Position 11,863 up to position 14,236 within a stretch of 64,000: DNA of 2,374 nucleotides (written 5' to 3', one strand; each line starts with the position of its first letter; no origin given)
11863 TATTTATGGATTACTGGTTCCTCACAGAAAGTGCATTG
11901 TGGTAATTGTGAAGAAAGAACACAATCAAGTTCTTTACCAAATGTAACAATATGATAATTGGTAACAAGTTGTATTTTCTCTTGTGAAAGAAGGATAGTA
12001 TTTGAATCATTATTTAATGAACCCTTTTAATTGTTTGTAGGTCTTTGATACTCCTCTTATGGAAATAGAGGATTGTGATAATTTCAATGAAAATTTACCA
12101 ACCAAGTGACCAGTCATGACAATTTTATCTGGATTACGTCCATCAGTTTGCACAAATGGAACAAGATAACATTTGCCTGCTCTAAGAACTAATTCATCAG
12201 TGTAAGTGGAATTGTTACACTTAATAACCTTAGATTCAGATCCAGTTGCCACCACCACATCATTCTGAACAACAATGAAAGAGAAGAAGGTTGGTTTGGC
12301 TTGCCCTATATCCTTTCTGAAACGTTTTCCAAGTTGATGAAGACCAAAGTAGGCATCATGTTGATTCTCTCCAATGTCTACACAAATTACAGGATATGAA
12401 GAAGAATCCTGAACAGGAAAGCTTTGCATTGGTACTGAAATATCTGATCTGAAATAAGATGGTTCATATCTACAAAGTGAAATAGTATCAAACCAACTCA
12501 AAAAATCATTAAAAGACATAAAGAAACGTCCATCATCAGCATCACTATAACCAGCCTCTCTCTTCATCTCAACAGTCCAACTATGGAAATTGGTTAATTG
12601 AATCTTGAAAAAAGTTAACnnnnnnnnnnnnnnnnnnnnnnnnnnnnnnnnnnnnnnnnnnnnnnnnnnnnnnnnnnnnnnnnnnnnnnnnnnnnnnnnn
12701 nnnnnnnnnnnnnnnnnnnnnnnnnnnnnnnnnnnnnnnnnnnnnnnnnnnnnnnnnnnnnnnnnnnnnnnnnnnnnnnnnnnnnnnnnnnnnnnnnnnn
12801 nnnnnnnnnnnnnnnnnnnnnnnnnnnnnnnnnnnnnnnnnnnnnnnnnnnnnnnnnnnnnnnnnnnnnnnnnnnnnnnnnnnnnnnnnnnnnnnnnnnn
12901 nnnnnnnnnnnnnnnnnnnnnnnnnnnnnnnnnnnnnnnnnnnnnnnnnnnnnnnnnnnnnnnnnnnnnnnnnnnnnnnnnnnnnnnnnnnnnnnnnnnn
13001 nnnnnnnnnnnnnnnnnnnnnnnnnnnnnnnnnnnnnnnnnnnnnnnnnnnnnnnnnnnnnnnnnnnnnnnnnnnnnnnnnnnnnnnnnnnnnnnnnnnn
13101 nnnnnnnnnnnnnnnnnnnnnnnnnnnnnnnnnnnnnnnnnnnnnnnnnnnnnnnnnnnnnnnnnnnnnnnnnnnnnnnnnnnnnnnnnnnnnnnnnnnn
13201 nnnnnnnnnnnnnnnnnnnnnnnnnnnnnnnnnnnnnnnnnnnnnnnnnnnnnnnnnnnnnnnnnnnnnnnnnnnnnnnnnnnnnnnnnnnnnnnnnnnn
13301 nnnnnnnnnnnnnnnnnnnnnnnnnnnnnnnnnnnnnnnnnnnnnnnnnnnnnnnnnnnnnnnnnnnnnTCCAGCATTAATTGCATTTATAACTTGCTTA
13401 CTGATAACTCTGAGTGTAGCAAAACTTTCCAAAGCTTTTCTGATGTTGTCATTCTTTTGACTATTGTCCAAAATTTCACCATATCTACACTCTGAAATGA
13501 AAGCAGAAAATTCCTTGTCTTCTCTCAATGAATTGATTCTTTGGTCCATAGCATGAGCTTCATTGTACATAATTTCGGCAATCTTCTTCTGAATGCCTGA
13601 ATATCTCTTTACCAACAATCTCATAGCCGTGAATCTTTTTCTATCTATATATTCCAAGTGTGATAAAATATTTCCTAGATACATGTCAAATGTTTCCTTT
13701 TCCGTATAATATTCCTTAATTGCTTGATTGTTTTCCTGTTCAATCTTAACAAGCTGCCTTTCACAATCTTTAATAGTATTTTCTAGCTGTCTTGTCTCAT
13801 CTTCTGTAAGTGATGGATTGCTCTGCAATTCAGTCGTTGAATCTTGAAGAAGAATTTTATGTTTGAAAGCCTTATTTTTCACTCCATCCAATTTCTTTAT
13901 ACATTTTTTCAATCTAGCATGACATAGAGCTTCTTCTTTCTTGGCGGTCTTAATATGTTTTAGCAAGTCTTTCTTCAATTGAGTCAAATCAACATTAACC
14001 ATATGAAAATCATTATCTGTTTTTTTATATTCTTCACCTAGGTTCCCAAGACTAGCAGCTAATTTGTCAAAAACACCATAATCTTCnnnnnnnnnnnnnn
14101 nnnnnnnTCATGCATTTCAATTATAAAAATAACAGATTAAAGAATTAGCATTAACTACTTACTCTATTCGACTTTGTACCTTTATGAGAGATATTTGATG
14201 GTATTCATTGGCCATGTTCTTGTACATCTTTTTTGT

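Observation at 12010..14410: Calpain with an N-myristoylation-type start and a roughly 330-residue coiled-coil/BAR-like N-terminal module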

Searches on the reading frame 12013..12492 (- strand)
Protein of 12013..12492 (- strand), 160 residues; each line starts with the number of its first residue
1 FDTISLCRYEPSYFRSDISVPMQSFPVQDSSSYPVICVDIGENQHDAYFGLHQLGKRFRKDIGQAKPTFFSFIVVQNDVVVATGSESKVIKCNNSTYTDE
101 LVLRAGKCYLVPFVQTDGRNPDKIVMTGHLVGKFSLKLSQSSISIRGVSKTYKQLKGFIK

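Call 73: search_solved_structures(query=A11, max_evalue=1)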
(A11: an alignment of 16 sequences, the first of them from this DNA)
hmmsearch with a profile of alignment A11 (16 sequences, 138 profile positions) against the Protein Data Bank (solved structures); distinct sequences matched with E-value up to 1: 10.
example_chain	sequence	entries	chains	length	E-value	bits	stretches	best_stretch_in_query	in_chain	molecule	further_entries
9bds_A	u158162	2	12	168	0.011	18.9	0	64-123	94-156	Transcription attenuation protein MtrB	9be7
5dhe_A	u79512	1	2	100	0.048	16.8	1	83-126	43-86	Chitinase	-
9be8_A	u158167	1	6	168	0.057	16.6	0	64-122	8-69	Transcription attenuation protein MtrB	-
5dhd_A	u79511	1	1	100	0.06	16.5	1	83-126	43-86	Chitinase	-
2cyy_A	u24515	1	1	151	0.54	13.4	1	58-112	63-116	Putative HTH-type transcriptional regulator PH1519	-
1ri7_A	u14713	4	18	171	0.69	13.1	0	59-112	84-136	Putative transcriptional regulator | Putative HTH-type transcriptional regulator PH1519 | Uncharacterized HTH-type transcriptional regulator PH1519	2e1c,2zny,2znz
3bs6_A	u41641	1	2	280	0.75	12.9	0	81-127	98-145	Inner membrane protein oxaA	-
9jlf_E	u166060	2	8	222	0.8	12.8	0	76-118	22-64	Tail tube protein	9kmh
3wai_A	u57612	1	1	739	0.94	12.6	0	63-103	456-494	Maltose-binding periplasmic protein, Transmembrane oligosaccharyl transferase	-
9l0f_G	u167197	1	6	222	0.99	12.5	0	77-118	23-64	Putative major tail protein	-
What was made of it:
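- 12013..12468 (-): C-terminal domain, residues 609-760. It is a conserved post-CysPc domain shared by many protist calpains, possibly a divergent calpain-III/C2-like domain. There is no match to solved structures (call 73).
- Tried and rejected: It found no solved structure (call 73).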

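Call 74: search_protein_families(library=pfam, alignment_id=A11, max_evalue=0.1)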
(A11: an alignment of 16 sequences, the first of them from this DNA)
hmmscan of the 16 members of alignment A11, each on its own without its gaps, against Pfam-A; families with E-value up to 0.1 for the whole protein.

A. member 1, seq(160 aa): 0 families

B. families by the number of members that match (of 16 scanned): 13 families
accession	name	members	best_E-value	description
PF25275.1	Golvesin_C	3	0.001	Golvesin C-terminal domain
PF01067.28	Calpain_III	1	1.1e-06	Calpain large subunit, domain III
PF14731.12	Staphopain_pro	1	0.0062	Staphopain proregion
PF23194.1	NOMO_5th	1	0.0078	NOMO fifth transthyretin-like domain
PF18033.7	SpuA_C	1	0.011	SpuA C-terminal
PF14592.12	Chondroitinas_B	1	0.012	Chondroitinase B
PF21557.3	RhaB_D2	1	0.026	Alpha-L-rhamnosidase, domain D2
PF02440.21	Adeno_E3_CR1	1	0.032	Adenovirus E3 region protein CR1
PF23860.1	Ribophorin_II_3rd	1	0.037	Ribophorin II third domain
PF01608.23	I_LWEQ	1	0.054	I/LWEQ domain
PF25729.1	crAss_MUZ_C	1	0.078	Crassvirus muzzle protein C-terminal domain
PF18310.7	DUF5605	1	0.08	Domain of unknown function (DUF5605)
PF14699.12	hGDE_N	1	0.098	N-terminal domain from the human glycogen debranching enzyme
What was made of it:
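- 12013..12468 (-): Only one member matches Pfam Calpain_III (E=1e-6; call 74).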

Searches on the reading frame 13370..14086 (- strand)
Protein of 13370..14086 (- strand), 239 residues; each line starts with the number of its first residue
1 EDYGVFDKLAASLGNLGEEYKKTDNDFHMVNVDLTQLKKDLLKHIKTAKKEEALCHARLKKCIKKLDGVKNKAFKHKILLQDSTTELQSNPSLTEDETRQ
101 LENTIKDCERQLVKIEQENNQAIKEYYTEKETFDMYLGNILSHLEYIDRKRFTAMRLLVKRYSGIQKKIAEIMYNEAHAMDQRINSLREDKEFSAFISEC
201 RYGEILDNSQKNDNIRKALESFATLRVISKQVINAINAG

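Call 22: search_protein_representatives(alignment_id=A3)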
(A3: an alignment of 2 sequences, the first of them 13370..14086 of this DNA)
Query: 2 sequences, 245 profile positions. Proteins with E-value up to 0.001 (for the whole library): 26; up to 1e-10: 11; up to 1e-30: 5. The best 26 are listed.
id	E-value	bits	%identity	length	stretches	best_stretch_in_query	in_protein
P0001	4.7e-129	445.2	-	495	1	1-243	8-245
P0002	6.3e-112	389.1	-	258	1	29-245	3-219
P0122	2.5e-60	220.2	-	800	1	5-240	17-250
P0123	1.3e-35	139.2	-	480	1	114-244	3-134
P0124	2.4e-34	135.0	-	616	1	44-241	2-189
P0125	1.9e-28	115.7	-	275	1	2-203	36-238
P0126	2.9e-26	108.6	-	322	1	2-203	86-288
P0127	2.5e-17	79.3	-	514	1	35-202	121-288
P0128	4.1e-16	75.4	-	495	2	114-203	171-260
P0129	5.5e-16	75.0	-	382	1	46-204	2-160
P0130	4.3e-12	62.2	-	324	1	93-204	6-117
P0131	3.1e-10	56.1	-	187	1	48-204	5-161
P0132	5.7e-10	55.2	-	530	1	32-204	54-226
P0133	6.5e-10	55.1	-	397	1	36-202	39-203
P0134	4.4e-09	52.3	-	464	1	23-204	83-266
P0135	4.6e-09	52.3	-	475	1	16-203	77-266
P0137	3.3e-08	49.5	-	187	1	33-201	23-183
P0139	1.2e-06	44.4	-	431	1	16-204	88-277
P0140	3.1e-06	43.0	-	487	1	32-203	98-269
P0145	2.3e-04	36.9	-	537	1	29-202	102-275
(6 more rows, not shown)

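Call 24: search_protein_families(library=pfam, alignment_id=A4, max_evalue=0.01)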
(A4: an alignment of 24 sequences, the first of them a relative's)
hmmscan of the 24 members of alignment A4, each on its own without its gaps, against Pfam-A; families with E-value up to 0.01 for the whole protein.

A. member 1, P0122 (800 aa): 1 family
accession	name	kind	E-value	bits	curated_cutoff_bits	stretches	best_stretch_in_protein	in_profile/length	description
PF00648.27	Peptidase_C2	-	2.8e-50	171.5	23.8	1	257-536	1-294/297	Calpain family cysteine protease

B. families by the number of members that match (of 24 scanned): 18 families
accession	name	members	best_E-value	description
PF00018.34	SH3_1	13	1.4e-39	SH3 domain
PF14604.12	SH3_9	13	2.9e-36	Variant SH3 domain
PF07653.23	SH3_2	13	6.3e-33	Variant SH3 domain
PF22699.1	GMIP-like_FCH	7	6.6e-06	GEM-interacting protein-like, FCH domain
PF00648.27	Peptidase_C2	3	1.9e-75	Calpain family cysteine protease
PF17902.7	SH3_10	2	5.2e-06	SH3 domain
PF23587.1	SH3_KALRN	2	2e-05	Kalirin, SH3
PF00901.23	Orbi_VP5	2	0.0007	Orbivirus outer capsid protein VP5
PF24467.1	ARM_FBXO47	1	0.00053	FBXO47, ARM repeats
PF18534.6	HBD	1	0.00054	Helical bundle domain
PF09325.15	Vps5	1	0.00055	Vps5 C terminal like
PF01923.23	Cob_adeno_trans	1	0.0011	Cobalamin adenosyltransferase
PF00611.28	FCH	1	0.0011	Fes/CIP4, and EFC/F-BAR homology domain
PF10157.14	BORCS6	1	0.0012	BLOC-1-related complex sub-unit 6 C-terminal helix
PF14603.12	hSH3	1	0.0037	Helically-extended SH3 domain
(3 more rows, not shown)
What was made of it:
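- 7 of 24 hits match Pfam GMIP-like_FCH, 1 matches FCH and 13 match SH3 (call 24).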

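Call 48: predict_structure(alignment_id=A7)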
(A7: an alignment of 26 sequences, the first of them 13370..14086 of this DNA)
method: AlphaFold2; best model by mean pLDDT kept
length: 239 residues; sequences in the alignment: 26
mean_pLDDT: 89.5   pTM: 0.63
mean pLDDT of the five models: 89.5, 89.4, 88.1, 87.4, 87.1
residues with pLDDT >= 90: 169; 70-90: 40; 50-70: 21; < 50: 9
segments of 3 or more residues with pLDDT < 50: 205-211
pLDDT, mean of each block of 10 residues (from residue 1): 72 92 97 98 98 98 98 98 96 95 98 98 98 98 98 98 98 93 86 79 51 62 69 81
secondary structure, 60 per line:
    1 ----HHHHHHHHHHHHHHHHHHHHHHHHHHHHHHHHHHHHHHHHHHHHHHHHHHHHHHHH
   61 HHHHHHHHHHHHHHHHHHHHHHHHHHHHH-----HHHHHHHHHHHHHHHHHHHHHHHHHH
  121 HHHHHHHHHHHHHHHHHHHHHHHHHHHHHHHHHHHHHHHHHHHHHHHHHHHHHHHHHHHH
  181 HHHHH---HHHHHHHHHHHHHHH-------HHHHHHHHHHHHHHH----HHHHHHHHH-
elements in order: H5-89 H95-185 H189-203 H211-225 H230-238
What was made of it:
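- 13466..14338 (-): F-BAR domain, residues ~25-290 (includes intron 1). Predicted helices span residues 88-172, 178-268 and 272-286, plus the exon-1 helix. AlphaFold model of residues 84-322 has pLDDT 89.5 (call 48).
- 13364..13465 (-): Linker, residues 291-324, with two short predicted helices (294-308, 313-321). It aligns only among the calpain-fused members. Model (call 48, lower pLDDT of 51-81).
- On F-BAR / EFC domain: Window residues 84-322: two long helices plus short helices, pLDDT 89.5 (call 48).
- Window residues 84-322: pLDDT 89.5, two helices of 85 and 91 residues (call 48).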

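Call 58: predict_structure(alignment_id=A9)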
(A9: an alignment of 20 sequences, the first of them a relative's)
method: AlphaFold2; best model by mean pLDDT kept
length: 322 residues; sequences in the alignment: 20
mean_pLDDT: 82.5   pTM: 0.68
mean pLDDT of the five models: 82.5, 81.0, 80.8, 80.8, 80.1
residues with pLDDT >= 90: 198; 70-90: 49; 50-70: 17; < 50: 58
segments of 3 or more residues with pLDDT < 50: 1-20, 83-85, 290-322
pLDDT, mean of each block of 10 residues (from residue 1): 41 43 82 97 97 98 91 55 57 86 96 98 98 98 98 97 95 84 94 96 97 98 98 96 98 95 88 81 71 44 39 43 36
secondary structure, 60 per line:
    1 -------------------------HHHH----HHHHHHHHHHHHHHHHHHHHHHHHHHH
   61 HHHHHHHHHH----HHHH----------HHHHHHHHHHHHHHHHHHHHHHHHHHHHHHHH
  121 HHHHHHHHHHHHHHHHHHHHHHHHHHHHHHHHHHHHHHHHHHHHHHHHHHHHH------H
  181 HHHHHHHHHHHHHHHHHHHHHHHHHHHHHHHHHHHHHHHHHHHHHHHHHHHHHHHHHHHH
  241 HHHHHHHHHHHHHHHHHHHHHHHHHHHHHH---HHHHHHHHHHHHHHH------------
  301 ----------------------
elements in order: H26-29 H34-70 H75-78 H89-173 H180-270 H274-288
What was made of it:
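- Full-length relative P0126: pLDDT 82.5 (call 58).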

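Call 62: list_cluster_members(proteins=[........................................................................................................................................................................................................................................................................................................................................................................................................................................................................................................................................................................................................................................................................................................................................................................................, P0002, P0134, P0135, P0140, P0145, P0139, P0133, P0132, P0137])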
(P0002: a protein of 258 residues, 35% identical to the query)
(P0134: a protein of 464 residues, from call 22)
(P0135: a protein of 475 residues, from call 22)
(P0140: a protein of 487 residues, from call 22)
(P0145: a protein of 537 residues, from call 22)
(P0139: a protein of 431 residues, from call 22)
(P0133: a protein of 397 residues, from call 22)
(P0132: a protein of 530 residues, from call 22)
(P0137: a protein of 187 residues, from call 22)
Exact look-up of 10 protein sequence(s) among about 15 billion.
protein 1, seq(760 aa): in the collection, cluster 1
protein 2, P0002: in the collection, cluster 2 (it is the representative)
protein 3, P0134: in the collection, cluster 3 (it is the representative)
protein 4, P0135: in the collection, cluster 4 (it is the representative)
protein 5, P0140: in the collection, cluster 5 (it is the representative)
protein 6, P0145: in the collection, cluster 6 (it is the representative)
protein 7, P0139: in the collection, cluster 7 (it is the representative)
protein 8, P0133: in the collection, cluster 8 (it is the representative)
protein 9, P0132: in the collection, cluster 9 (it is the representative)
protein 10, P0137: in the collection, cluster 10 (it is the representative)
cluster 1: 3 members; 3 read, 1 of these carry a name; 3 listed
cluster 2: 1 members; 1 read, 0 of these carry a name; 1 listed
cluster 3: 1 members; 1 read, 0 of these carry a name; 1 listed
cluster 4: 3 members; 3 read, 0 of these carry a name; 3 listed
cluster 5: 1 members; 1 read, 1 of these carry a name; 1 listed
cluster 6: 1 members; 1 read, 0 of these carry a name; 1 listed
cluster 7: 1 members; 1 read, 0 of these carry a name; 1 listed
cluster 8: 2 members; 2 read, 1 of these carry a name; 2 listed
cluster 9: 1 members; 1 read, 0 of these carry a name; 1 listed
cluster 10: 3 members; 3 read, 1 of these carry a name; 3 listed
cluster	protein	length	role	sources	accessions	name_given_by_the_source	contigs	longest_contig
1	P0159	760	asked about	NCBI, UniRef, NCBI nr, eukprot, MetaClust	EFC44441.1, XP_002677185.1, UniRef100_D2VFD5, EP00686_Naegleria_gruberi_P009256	predicted protein [Naegleria gruberi] | Predicted protein n=1 Tax=Naegleria gruberi TaxID=5762 RepID=D2VFD5_NAEGR | uncharacterized protein NAEGRDRAFT_67588 [Naegleria gruberi]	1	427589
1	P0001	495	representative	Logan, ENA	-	-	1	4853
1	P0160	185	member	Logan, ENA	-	-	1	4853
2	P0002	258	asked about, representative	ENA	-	-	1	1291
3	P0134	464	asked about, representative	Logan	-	-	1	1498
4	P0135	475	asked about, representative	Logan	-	-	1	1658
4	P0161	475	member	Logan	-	-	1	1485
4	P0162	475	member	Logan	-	-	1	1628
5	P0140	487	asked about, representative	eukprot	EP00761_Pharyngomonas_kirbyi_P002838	gb/GECH01002842.1/.p1 GENE.gb/GECH01002842.1/~~gb/GECH01002842.1/.p1 ORF type:complete ...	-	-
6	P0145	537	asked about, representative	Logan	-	-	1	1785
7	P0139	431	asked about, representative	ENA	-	-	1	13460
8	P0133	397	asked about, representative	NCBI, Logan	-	-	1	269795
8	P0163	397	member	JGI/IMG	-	hypothetical protein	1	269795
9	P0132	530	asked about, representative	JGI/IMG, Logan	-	-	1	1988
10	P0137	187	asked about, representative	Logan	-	-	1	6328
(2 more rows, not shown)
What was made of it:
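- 12010..14410 (-): Whole coding region of N. gruberi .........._67588 (760 aa; three exons, two introns; stop codon TAA at 12012..12010). Exact match to XP_002677185.1 / D2VFD5 (call 62).
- On N-myristoylated proteins (NMT substrates): The same start is used in the public model (call 62).
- Checked: The 760-aa product is letter-for-letter the public protein EFC44441.1 / XP_002677185.1 / UniProt D2VFD5 of Naegleria gruberi (call 62).
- The public model uses Met1 (call 62).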

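Call 81: find_encoding_contigs(protein=P0124, flank=3000, max_places=2)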
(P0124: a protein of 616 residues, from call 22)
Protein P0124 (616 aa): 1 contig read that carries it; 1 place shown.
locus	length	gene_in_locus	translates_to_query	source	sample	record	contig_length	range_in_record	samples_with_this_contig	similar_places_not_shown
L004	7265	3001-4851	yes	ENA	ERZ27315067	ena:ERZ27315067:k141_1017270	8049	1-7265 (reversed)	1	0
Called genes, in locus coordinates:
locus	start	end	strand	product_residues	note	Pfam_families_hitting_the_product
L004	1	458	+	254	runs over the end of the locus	PF03248:Rer1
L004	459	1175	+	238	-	-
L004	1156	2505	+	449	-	PF02761:Cbl_N2 (weak), PF00017:SH2 (weak)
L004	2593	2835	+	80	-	-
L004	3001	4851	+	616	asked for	PF00648:Peptidase_C2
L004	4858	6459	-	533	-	-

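Call 82: find_encoding_contigs(protein=P0122, flank=3000, max_places=2)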
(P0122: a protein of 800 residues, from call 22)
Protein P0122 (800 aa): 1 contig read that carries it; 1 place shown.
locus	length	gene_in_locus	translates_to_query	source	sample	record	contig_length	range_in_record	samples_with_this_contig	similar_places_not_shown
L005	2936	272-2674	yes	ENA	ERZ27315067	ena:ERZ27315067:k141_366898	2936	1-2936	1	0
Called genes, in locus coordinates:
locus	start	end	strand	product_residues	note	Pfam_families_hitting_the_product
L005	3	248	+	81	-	?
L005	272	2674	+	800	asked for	PF00648:Peptidase_C2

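Call 87: fold_search(model_id=the predicted structure, library=pdb)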
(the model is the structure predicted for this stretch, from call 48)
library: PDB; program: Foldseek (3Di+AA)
matches with E <= 10: 832; with E <= 0.001: 0
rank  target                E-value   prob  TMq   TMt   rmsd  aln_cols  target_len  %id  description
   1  2efl                  3.6e-03  1.00  0.65  0.56   6.1       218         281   11  Crystal structure of the EFC domain of formin-binding protein 17 (released 2007-05-29)
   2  2efk                  4.7e-03  1.00  0.66  0.59   5.5       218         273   12  Crystal structure of the EFC domain of Cdc42-interacting protein 4 (released 2007-05-29)
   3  3abh_A                5.0e-03  1.00  0.42  0.36   6.6       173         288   15  Crystal structure of the EFC/F-BAR domain of human PACSIN2/Syndapin II (2.0 A) (released 2010-04-14)
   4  3q0k_A                5.5e-03  1.00  0.41  0.34   7.2       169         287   14  Crystal structure of Human PACSIN 2 F-BAR (released 2012-02-15)
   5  3haj_A                5.9e-03  1.00  0.39  0.34   7.3       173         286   15  Crystal structure of human PACSIN2 F-BAR domain (p212121 lattice) (released 2009-06-16)
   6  7aal_A                5.9e-03  1.00  0.48  0.42   5.6       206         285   14  Crystal structure of the F-BAR domain of PSTIPIP1, G258A mutant (released 2022-02-23)
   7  4bne_B                7.7e-03  1.00  0.46  0.39   6.6       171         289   15  Pacsin2 Interacts with Membranes and Actin-Filaments (released 2014-05-14)
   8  4bne_A                8.1e-03  1.00  0.45  0.38   6.7       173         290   15  Pacsin2 Interacts with Membranes and Actin-Filaments (released 2014-05-14)
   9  7aam_A                8.1e-03  1.00  0.49  0.42   5.6       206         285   14  Crystal structure of the F-BAR domain of PSTIPIP1 bound to the CTH domain of the phosphatase LYP (released 2022-02-23)
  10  8i4v_A                8.1e-03  0.95  0.26  0.22  21.6       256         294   13  Cryo-EM structure of 5-subunit Smc5/6 arm region (released 2024-06-26)
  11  7aam_B                8.6e-03  1.00  0.64  0.54   3.8       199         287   14  Crystal structure of the F-BAR domain of PSTIPIP1 bound to the CTH domain of the phosphatase LYP (released 2022-02-23)
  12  3qwe                  9.0e-03  1.00  0.59  0.55   4.2       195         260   13  Crystal structure of the N-terminal domain of the GEM interacting protein (released 2011-03-23)
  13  8i21_A                9.6e-03  0.96  0.28  0.26  13.9       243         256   14  Cryo-EM structure of 6-subunit Smc5/6 arm region (released 2024-06-26)
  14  6ixf_A                1.1e-02  1.00  0.34  0.36  21.5       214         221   12  Crystal structure of SeMet apo SH3BP5 (P41) (released 2019-03-20)
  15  4wpe                  1.2e-02  1.00  0.66  0.59   3.6       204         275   11  Crystal Structure of Hof1p F-BAR domain (released 2014-12-24)
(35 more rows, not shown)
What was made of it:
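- Foldseek top 9 are all F-BAR/EFC, TM 0.65 (call 87).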
